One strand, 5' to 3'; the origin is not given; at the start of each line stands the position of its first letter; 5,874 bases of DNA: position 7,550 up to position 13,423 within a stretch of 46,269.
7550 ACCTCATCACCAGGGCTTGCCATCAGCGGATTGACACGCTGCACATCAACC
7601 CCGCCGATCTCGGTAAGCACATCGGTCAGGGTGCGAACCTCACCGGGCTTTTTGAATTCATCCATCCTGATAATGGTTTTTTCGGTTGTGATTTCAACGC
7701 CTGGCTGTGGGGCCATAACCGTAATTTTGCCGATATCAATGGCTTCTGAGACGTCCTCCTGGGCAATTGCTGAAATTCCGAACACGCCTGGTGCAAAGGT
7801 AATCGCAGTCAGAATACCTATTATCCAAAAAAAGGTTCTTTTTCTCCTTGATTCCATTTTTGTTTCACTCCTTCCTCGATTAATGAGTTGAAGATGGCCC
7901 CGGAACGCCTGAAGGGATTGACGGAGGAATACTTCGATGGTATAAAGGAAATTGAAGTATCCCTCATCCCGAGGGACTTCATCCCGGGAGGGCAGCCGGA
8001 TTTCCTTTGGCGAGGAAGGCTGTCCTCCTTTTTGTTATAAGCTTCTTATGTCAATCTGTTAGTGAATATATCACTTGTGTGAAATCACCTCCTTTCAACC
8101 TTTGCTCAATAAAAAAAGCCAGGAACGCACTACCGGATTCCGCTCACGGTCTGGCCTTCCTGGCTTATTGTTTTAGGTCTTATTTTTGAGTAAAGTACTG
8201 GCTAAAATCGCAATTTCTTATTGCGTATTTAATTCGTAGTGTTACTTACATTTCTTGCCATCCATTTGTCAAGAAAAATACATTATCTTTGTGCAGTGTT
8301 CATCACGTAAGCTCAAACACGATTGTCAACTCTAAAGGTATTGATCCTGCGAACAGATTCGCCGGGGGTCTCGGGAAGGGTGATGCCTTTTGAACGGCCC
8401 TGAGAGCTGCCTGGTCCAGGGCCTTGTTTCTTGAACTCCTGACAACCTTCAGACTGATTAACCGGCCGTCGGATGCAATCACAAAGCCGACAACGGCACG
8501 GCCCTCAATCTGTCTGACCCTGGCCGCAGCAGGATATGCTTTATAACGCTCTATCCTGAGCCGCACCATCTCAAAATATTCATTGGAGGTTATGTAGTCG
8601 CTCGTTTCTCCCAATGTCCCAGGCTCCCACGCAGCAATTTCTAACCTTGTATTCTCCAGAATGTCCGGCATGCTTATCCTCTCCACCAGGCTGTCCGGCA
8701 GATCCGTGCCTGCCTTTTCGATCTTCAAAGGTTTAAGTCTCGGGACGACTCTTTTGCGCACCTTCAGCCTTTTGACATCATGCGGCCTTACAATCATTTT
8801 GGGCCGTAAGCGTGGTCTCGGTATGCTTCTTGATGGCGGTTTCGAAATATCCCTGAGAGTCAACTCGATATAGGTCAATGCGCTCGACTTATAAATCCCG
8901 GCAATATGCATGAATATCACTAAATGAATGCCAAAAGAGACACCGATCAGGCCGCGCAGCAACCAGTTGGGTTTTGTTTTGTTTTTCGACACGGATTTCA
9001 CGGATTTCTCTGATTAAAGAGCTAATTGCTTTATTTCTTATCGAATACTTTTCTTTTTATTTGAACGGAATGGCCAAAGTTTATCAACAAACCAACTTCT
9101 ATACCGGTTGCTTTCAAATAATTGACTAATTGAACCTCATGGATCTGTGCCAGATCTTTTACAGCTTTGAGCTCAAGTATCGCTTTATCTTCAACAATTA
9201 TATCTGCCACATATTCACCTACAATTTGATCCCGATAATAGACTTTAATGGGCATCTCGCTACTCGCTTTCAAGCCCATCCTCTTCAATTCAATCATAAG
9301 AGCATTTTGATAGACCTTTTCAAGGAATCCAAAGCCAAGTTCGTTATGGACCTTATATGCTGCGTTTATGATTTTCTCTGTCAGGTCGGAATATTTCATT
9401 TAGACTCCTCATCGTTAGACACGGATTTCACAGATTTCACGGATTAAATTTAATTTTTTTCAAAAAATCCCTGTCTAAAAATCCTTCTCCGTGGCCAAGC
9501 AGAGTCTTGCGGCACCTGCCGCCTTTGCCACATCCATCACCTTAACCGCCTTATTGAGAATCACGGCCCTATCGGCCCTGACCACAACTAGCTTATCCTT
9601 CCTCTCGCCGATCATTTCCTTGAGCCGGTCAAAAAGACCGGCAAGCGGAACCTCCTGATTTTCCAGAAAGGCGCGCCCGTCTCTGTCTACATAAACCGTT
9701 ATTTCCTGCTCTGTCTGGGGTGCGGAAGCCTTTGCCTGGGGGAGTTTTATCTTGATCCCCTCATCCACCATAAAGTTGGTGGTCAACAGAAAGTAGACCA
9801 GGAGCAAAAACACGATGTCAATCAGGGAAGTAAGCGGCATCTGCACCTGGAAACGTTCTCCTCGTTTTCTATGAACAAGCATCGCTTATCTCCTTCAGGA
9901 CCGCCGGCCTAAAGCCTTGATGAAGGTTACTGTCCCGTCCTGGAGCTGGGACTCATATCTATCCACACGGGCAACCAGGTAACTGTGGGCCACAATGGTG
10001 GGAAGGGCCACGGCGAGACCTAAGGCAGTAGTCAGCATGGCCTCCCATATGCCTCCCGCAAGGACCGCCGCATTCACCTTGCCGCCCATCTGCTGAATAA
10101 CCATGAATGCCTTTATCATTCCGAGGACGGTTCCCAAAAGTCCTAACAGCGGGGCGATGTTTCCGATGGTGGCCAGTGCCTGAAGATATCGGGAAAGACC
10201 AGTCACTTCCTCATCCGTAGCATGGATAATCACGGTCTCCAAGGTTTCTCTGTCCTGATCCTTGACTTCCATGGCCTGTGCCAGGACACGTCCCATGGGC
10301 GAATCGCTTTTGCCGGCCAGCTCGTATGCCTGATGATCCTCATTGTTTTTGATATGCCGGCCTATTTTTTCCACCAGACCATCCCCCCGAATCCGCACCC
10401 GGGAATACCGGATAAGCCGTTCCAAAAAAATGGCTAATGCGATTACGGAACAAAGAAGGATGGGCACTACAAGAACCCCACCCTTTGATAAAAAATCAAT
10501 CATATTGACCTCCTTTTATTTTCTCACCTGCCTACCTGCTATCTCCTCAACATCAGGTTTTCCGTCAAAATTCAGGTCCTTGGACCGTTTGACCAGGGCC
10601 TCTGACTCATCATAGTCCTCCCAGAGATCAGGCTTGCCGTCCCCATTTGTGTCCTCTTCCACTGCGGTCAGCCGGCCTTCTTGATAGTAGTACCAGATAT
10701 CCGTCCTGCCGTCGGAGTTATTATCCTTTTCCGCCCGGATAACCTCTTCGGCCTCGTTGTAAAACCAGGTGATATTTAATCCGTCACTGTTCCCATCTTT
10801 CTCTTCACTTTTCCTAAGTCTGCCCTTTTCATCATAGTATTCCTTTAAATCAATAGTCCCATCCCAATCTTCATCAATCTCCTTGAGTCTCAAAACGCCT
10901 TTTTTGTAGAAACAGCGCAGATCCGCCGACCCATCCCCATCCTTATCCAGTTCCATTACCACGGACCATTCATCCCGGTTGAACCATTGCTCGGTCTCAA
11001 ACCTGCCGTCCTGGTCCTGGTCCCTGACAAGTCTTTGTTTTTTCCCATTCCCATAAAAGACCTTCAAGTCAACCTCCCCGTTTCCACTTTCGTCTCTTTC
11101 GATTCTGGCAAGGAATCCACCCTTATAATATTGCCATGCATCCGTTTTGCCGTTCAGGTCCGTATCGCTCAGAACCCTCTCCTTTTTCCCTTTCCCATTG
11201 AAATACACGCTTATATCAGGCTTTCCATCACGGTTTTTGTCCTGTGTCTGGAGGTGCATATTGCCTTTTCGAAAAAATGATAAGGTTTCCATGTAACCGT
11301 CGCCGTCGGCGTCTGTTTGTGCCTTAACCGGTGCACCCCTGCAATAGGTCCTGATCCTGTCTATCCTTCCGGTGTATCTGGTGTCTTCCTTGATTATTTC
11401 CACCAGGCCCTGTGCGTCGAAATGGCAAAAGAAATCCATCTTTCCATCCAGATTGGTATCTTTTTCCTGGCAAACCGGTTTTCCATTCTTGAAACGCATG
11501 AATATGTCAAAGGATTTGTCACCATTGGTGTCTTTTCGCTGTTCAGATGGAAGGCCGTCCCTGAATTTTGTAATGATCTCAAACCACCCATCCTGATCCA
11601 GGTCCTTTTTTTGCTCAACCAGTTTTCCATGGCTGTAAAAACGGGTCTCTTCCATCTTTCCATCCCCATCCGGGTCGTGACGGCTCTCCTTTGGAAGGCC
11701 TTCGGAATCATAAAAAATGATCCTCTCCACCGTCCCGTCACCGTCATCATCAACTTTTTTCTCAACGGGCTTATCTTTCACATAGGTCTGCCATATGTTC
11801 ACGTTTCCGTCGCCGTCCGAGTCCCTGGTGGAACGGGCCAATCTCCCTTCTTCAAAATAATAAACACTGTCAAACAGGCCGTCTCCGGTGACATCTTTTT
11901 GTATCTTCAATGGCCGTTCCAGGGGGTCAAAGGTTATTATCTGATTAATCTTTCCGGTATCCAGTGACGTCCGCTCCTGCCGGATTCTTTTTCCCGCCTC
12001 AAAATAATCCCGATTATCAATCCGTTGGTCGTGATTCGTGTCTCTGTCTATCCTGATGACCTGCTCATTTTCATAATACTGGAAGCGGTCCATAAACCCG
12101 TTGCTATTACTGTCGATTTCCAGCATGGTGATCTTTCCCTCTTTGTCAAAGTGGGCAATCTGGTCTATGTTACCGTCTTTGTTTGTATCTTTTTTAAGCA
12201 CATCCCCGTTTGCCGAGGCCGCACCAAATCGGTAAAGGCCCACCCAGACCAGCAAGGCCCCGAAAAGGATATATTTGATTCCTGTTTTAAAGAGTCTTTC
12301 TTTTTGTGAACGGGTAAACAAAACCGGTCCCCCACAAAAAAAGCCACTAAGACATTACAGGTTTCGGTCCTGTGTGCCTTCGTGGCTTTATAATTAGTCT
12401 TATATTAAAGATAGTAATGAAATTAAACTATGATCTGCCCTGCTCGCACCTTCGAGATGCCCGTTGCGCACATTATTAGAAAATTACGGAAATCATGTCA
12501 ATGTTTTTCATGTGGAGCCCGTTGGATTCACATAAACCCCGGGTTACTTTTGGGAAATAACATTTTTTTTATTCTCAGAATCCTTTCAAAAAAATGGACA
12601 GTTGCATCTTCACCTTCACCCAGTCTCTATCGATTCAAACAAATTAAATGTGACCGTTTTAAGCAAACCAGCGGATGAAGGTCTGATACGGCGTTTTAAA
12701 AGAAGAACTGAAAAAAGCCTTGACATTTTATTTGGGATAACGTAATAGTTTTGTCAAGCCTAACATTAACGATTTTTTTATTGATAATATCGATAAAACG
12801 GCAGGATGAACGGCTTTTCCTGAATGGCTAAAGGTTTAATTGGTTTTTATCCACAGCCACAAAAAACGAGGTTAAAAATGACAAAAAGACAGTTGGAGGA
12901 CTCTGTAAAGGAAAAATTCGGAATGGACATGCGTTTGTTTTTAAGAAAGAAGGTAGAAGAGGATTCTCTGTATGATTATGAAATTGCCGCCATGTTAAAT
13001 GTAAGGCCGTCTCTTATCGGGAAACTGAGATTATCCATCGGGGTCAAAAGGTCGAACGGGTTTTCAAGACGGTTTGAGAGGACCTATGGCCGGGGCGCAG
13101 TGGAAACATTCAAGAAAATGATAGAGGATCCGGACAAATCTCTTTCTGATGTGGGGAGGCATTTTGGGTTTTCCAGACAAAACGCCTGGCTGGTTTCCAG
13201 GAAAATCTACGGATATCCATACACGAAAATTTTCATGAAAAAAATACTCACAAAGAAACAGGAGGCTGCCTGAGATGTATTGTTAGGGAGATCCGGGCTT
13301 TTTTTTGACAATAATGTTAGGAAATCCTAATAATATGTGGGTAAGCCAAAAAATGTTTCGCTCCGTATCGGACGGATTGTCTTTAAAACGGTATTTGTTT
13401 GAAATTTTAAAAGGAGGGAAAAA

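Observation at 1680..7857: TonB-dependent uptake operon with an unusual periplasmic toolkit (candidate undescribed Ni/Co or corrinoid-type acquisition system)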

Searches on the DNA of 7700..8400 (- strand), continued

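Call 92: search_with_rna_model(model_id=R2, sources=[window, L004, L005, L006, L008, L009, L010, L011, L012, L013, L014, L015, L016, L017, L018, L019, L020, L021, L022, L023, L024, L025, L026, L027, L028, L029, L030, L031, L034, L035, L036, L038, L039, L040, L041, L042, L044, L045, L046, L047, L049, L052, L053, L059, L060, L061, L063, L065, L067, L069, L070, L071, L072, L073, L074, L076, L077, L079, L083, L088, L091, L093, L100, L102, L104, L106, L108, L116, L119, L120, L125, L126, L127, L128, L129, L131, L133, L140, L146, L153, L082, L105], max_evalue=0.0001, make_alignment=true)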
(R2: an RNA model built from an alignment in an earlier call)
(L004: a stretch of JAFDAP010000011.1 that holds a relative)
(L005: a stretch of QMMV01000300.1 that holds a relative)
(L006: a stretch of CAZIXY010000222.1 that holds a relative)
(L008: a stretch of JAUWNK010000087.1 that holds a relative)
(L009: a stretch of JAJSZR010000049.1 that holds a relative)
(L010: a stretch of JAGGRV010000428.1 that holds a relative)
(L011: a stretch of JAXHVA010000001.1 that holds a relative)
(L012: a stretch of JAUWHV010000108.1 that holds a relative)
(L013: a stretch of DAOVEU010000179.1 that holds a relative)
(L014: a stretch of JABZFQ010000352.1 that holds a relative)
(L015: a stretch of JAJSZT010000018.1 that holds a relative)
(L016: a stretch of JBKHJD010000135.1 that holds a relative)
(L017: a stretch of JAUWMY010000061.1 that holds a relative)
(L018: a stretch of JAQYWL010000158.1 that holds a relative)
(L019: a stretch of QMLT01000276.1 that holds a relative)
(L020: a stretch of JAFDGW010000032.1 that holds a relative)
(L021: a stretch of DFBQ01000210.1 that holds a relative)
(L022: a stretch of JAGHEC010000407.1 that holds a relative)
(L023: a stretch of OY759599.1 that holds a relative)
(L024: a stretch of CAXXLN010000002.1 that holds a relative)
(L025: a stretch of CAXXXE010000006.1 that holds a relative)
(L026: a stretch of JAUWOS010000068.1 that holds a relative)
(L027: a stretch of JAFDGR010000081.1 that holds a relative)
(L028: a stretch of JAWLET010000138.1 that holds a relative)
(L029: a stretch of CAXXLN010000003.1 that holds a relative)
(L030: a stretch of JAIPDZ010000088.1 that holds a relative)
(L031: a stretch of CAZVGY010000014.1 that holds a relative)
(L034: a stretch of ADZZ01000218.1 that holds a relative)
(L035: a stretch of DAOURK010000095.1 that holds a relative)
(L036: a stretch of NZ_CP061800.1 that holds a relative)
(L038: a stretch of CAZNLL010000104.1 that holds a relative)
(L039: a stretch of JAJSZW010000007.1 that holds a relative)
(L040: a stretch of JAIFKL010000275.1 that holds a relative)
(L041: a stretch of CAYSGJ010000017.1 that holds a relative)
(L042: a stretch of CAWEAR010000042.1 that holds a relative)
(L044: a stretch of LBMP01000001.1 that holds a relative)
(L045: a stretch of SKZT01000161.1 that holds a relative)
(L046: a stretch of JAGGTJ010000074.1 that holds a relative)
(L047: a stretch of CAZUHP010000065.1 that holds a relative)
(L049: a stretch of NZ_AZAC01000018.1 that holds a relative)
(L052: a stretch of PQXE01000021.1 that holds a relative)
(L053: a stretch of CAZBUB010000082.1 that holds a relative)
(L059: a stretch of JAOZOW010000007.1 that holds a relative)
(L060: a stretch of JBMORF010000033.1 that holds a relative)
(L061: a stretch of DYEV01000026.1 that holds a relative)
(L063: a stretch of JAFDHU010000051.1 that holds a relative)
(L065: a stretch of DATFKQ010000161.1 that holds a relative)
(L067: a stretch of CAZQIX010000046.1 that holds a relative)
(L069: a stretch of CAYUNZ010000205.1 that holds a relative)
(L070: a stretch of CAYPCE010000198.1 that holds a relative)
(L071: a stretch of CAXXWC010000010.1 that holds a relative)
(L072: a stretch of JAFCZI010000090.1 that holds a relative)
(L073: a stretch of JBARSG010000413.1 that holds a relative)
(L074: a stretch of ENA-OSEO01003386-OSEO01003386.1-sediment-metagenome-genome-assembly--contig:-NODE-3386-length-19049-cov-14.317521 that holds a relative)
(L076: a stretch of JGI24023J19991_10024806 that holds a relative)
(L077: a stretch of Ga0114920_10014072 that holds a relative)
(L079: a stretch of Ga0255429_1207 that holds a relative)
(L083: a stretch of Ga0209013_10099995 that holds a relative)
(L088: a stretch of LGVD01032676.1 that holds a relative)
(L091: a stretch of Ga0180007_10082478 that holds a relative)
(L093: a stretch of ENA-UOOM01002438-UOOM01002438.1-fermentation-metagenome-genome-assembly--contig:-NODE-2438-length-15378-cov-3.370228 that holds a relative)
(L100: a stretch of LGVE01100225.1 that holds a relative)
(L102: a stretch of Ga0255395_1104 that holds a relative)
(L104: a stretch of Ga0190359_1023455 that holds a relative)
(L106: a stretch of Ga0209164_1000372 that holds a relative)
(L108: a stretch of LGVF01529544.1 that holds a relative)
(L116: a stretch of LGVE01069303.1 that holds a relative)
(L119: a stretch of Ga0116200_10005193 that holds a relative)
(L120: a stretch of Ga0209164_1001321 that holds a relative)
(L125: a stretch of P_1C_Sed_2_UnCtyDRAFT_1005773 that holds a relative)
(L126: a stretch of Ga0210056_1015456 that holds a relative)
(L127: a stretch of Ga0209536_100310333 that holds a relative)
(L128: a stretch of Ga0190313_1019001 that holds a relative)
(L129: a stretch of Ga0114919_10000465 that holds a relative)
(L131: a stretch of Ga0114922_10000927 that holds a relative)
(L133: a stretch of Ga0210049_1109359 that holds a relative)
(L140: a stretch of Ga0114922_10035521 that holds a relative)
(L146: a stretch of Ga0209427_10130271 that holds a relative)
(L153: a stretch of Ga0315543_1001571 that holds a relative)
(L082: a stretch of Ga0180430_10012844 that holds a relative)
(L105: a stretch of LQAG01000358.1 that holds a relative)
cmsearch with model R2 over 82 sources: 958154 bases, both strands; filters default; matches with E-value up to 0.0001: 60.
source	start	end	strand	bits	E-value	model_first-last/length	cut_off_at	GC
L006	96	211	+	109.9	6.8e-29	1-118/118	no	0.56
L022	14214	14332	+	108.1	2.2e-28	1-118/118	no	0.55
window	7916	8032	-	106.6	6.2e-28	1-118/118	no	0.51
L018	5625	5740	+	105.9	9.5e-28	1-118/118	no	0.6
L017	5522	5638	+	105.3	1.4e-27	1-118/118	no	0.58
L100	1335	1450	+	104.8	2e-27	1-118/118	no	0.53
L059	1515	1632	+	102.6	8.7e-27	1-118/118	no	0.55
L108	906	1019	-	101.2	2.2e-26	1-118/118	no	0.58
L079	6747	6860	-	99.1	9.1e-26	1-118/118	no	0.55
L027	7581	7696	+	97.9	2e-25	1-118/118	no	0.54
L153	2916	3030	+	97.3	3e-25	1-118/118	no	0.59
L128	134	254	+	96.9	4.1e-25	1-118/118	no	0.55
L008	3792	3906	+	96.7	4.5e-25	1-118/118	no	0.54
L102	7795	7908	+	96.7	4.6e-25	1-118/118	no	0.56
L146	1993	2107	-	94.8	1.7e-24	1-118/118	no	0.51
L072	6345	6462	+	94.4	2.1e-24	1-118/118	no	0.53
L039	4479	4592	+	94.4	2.2e-24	1-118/118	no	0.55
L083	162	278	-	93.8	3.2e-24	1-118/118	no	0.59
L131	5151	5264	-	92.5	7.7e-24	1-118/118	no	0.61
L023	7640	7756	+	91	2e-23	1-118/118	no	0.52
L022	7749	7867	+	89.4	5.8e-23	1-118/118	no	0.54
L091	996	1109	+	88.5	1.1e-22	1-118/118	no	0.56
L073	2213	2327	+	87.7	1.9e-22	1-118/118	no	0.6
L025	7634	7750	+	87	3e-22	1-118/118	no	0.51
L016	1802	1916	+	86.3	4.6e-22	1-118/118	no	0.57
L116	900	1012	+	85.3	9.5e-22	1-118/118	no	0.54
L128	1356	1472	+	85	1.1e-21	1-118/118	no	0.55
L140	2948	3065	-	84.5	1.6e-21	1-118/118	no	0.55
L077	2508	2618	-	83.2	3.7e-21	1-118/118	no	0.54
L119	2025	2141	+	82.4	6.4e-21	1-118/118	no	0.61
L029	7640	7757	+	82.1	7.8e-21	1-118/118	no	0.53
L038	6384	6501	+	81.9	8.9e-21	1-118/118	no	0.63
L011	7712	7824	+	81.8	9.8e-21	1-118/118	no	0.46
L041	5733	5845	+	81.5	1.2e-20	1-118/118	no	0.58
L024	7613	7734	+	80.1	2.9e-20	1-118/118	no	0.57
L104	2601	2714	-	79.6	4.1e-20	3-118/118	no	0.58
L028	4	121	+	79.6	4.2e-20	1-118/118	no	0.56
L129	183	293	+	77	2.3e-19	1-118/118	no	0.51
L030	7646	7763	+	70.8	1.5e-17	1-118/118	no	0.57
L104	165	274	-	68.3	7.6e-17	1-118/118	no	0.54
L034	7645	7766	+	68.1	9.2e-17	1-118/118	no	0.56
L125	507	620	+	63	2.7e-15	1-118/118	no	0.51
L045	655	774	+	62.2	4.6e-15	1-118/118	no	0.46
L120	2589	2708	+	60.3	1.7e-14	1-118/118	no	0.57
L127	268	376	-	57.3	1.2e-13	1-118/118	no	0.58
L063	311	419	+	50.7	9.8e-12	1-118/118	no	0.56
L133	389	499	-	40.1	1.2e-08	1-118/118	no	0.53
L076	1725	1840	+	38.9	2.6e-08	1-118/118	no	0.46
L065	139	270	+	38.5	3.4e-08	1-118/118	no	0.55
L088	22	169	+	37.4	7e-08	1-118/118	no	0.48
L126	609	721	+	37.1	8.5e-08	1-118/118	no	0.56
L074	9634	9751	-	35.1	3.3e-07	1-118/118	no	0.61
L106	5109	5226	+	35.1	3.3e-07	1-118/118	no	0.61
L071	5830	5947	+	33.2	1.2e-06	1-118/118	no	0.67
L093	1470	1586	-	30.8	5.9e-06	1-118/118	no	0.47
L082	5376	5507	-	29.5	1.4e-05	1-118/118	no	0.46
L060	5770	5880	+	29.4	1.5e-05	1-118/118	no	0.56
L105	9322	9451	+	28.9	2e-05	1-118/118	no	0.48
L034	7632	7697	-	28.9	2.1e-05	1-118/118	no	0.58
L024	7598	7664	-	26.6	9.5e-05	1-118/118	no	0.58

Alignment A7: 60 matches aligned to the model, 241 columns, each read 5' to 3' on its own strand. Consensus structure (alignment columns), stored with it:
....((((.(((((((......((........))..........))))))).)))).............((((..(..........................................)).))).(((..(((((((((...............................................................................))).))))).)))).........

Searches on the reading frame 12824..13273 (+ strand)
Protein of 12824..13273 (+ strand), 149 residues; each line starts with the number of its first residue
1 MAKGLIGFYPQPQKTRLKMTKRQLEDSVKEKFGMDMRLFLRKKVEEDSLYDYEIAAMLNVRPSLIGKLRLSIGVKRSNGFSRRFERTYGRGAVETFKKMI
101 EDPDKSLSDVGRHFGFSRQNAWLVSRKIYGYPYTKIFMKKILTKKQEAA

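Call 20: search_protein_families(library=pfam, proteins=[window:12824-13273:+], max_evalue=0.0001)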
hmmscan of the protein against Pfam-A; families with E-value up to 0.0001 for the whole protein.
window:12824-13273:+ (149 aa): 0 families

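Call 54: search_protein_families(library=pfam, proteins=[window:12824-13273:+], max_evalue=0.01)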
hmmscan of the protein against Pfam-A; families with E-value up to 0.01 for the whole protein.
window:12824-13273:+ (149 aa): 1 family
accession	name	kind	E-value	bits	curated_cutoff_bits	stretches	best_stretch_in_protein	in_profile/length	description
PF12833.13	HTH_18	-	0.0064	17.2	33.6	0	16-42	4-30/80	Helix-turn-helix domain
